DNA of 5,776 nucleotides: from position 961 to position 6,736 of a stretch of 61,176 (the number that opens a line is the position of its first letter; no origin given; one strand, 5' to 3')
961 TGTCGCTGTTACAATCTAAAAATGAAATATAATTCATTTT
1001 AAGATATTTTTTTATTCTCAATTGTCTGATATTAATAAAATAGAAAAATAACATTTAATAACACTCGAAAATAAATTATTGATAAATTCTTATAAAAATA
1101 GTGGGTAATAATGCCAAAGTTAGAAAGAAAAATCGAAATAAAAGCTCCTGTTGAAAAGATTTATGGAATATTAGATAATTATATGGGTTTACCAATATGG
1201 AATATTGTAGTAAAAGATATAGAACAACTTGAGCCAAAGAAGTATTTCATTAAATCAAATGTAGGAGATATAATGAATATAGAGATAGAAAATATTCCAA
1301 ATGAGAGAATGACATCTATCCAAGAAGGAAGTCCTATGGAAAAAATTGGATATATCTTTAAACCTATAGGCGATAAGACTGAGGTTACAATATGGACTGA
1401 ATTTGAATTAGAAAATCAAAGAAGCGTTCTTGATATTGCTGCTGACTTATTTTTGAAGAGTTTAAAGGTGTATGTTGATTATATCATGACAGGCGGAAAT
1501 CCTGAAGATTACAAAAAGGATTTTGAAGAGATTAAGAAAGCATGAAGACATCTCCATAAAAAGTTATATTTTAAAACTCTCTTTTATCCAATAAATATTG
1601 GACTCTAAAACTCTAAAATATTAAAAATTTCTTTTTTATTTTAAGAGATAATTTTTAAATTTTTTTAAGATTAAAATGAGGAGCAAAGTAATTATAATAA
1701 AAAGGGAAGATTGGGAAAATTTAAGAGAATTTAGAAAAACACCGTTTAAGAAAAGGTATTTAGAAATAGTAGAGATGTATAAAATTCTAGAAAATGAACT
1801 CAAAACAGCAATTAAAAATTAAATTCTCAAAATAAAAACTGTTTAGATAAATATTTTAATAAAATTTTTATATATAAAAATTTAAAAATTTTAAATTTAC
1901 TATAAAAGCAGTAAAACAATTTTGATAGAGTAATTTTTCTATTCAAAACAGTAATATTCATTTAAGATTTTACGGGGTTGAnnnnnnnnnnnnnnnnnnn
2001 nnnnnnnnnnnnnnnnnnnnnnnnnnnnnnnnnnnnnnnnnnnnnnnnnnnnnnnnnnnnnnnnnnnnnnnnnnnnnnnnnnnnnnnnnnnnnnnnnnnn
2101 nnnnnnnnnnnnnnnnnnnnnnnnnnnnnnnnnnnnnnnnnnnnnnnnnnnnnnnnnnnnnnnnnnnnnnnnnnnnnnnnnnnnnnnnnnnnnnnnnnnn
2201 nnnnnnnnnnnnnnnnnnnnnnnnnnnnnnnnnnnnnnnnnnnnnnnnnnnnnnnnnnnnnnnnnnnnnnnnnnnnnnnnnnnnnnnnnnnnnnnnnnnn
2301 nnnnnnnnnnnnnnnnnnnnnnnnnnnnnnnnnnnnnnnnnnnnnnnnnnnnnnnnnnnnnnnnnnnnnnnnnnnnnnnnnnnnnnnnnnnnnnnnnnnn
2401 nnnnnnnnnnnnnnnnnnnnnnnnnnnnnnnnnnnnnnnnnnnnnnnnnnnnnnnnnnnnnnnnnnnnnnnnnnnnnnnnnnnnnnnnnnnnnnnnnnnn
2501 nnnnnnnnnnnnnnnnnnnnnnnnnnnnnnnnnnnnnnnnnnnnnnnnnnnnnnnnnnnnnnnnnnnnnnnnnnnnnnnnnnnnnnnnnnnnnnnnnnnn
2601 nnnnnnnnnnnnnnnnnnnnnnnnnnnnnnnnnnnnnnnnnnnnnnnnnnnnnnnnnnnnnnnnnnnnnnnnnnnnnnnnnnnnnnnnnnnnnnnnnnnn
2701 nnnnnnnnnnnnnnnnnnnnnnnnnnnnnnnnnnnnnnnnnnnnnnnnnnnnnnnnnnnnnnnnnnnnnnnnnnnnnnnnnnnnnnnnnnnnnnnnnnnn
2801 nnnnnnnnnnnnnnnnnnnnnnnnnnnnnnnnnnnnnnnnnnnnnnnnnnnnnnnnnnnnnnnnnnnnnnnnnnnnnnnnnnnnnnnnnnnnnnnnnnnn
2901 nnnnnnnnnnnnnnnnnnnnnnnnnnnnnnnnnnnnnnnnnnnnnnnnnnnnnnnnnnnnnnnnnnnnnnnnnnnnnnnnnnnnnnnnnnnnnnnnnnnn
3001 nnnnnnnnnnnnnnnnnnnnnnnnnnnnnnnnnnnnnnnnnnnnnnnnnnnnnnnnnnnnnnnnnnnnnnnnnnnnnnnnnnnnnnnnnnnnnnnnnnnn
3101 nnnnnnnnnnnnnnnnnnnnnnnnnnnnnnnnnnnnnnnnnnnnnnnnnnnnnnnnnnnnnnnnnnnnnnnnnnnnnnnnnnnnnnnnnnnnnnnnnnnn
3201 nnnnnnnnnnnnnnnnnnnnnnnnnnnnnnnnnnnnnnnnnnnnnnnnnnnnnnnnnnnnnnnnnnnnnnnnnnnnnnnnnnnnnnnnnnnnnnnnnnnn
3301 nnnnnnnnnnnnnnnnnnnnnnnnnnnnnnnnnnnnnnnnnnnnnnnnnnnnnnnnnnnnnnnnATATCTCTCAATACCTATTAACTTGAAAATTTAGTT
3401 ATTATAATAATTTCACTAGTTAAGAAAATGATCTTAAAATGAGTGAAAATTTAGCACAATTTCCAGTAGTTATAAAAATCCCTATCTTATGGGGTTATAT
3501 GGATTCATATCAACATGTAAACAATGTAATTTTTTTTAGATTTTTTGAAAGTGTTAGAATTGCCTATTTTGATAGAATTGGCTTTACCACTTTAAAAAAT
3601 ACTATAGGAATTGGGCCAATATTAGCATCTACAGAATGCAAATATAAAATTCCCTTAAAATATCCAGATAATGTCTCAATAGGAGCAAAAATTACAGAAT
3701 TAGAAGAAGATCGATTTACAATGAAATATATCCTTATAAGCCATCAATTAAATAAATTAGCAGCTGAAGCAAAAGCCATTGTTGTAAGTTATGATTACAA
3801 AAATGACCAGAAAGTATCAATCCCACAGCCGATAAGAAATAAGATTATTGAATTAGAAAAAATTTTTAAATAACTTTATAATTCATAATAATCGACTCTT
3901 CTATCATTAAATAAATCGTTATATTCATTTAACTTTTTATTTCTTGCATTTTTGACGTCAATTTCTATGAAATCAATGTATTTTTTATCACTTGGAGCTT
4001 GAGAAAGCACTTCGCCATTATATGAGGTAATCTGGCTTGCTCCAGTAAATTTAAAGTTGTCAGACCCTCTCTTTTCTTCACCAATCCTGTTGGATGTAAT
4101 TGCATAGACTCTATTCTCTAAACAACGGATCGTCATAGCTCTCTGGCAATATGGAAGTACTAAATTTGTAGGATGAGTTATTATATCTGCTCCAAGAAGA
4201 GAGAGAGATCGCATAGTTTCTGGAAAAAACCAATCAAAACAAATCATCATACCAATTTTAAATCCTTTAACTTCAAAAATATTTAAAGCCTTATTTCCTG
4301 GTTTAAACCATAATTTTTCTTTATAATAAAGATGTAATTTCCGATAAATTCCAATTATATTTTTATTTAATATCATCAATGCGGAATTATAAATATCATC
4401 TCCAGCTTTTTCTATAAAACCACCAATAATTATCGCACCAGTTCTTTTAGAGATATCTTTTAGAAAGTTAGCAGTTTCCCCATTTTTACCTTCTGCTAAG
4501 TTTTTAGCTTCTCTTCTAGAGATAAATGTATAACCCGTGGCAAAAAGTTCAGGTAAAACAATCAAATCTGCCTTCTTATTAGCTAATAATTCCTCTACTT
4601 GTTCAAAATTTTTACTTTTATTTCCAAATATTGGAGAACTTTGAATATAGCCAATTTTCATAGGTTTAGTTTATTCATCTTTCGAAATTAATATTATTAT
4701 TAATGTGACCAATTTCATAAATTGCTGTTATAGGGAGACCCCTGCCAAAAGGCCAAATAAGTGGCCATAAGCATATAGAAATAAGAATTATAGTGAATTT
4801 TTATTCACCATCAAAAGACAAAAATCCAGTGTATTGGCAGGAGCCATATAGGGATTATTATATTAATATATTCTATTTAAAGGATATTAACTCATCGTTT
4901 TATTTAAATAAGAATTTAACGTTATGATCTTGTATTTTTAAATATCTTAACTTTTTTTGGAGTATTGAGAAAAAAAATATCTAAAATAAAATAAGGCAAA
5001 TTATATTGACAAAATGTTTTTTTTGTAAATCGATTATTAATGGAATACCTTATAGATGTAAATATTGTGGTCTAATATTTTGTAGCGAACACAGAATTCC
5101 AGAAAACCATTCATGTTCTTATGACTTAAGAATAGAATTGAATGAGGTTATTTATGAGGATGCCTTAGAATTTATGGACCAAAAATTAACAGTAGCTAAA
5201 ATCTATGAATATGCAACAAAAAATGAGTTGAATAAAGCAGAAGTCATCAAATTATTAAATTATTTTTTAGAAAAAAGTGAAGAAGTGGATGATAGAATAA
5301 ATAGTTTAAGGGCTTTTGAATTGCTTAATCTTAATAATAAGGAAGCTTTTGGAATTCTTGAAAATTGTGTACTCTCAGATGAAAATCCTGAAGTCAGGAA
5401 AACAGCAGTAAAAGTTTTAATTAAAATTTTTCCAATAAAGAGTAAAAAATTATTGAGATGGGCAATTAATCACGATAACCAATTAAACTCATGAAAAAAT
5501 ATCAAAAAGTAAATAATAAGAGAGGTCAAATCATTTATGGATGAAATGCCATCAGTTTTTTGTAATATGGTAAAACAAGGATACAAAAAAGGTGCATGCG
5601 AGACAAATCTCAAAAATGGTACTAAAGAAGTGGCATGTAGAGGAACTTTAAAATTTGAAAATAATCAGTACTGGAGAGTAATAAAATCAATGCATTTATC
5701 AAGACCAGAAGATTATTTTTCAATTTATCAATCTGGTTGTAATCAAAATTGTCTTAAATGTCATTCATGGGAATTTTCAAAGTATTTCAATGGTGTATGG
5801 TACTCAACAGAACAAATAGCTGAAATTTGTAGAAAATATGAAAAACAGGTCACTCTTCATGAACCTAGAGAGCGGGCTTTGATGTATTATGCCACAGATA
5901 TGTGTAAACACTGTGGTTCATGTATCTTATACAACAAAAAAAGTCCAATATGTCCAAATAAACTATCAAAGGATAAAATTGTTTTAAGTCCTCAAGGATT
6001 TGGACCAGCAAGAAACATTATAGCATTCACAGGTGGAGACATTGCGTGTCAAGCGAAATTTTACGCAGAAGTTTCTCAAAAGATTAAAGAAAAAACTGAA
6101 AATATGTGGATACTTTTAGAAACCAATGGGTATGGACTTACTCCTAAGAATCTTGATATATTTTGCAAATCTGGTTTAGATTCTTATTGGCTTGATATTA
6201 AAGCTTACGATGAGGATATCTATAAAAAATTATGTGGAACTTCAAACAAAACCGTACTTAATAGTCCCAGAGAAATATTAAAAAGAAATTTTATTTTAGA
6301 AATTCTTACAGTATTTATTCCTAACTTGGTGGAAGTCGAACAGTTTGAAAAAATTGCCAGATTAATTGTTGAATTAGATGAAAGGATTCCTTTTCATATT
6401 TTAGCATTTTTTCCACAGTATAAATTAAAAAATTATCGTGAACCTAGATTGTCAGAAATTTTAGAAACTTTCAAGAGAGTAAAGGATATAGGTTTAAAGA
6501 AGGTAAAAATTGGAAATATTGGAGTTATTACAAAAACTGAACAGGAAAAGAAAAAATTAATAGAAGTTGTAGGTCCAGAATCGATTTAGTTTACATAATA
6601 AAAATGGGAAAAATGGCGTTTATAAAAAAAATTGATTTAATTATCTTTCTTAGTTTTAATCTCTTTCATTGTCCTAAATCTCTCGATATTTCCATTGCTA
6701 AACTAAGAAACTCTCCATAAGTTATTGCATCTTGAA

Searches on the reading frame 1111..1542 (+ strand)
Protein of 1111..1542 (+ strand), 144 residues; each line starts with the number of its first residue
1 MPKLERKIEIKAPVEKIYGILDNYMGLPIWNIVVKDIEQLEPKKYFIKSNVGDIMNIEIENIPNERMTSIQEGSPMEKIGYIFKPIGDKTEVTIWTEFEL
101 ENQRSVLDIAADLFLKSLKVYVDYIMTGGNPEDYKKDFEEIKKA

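Call 38: search_protein_families(library=pfam, proteins=[window:1111-1542:+], max_evalue=0.001)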
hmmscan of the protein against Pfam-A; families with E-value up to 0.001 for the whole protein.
window:1111-1542:+ (144 aa): 1 family
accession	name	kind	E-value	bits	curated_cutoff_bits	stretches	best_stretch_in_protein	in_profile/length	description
PF10604.15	Polyketide_cyc2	-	0.00021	22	27.4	1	1-100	1-110/142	Polyketide cyclase / dehydrase and lipid transport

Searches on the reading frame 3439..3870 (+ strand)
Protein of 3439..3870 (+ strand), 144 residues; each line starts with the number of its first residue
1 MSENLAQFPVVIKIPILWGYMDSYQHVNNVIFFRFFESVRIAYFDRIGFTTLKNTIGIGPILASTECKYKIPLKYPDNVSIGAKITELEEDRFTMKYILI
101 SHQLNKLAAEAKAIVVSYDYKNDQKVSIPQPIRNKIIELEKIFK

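Call 38: search_protein_families(library=pfam, proteins=[window:3439-3870:+], max_evalue=0.001)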
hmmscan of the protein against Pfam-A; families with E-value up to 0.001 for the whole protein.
window:3439-3870:+ (144 aa): 2 families
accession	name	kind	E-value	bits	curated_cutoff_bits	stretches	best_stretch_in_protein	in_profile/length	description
PF13279.12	4HBT_2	-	3.6e-22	79.5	25.5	1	17-135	2-121/122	Thioesterase-like superfamily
PF03061.28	4HBT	-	3.9e-07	30.7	20.6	1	25-101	2-72/79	Thioesterase superfamily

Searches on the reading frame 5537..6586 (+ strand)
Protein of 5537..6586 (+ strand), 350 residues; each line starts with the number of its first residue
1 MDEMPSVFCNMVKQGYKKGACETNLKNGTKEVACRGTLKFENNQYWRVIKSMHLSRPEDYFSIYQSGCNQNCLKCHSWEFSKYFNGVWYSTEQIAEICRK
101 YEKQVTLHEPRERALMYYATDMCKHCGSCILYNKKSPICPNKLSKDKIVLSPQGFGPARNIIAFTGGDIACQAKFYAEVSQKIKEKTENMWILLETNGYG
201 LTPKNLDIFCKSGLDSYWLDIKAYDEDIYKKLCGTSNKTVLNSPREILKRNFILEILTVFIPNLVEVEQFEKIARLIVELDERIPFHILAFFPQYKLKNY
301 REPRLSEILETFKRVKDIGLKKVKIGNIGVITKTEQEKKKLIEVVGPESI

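Call 38: search_protein_families(library=pfam, proteins=[window:5537-6586:+], max_evalue=0.001)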
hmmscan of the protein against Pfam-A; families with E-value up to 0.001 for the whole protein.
window:5537-6586:+ (350 aa): 2 families
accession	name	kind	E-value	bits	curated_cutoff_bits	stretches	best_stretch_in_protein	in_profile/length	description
PF04055.27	Radical_SAM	-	1.1e-19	71.7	29.5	1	135-276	20-165/166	Radical SAM superfamily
PF13353.11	Fer4_12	-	0.00014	22.7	22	0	62-104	9-51/137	4Fe-4S single cluster domain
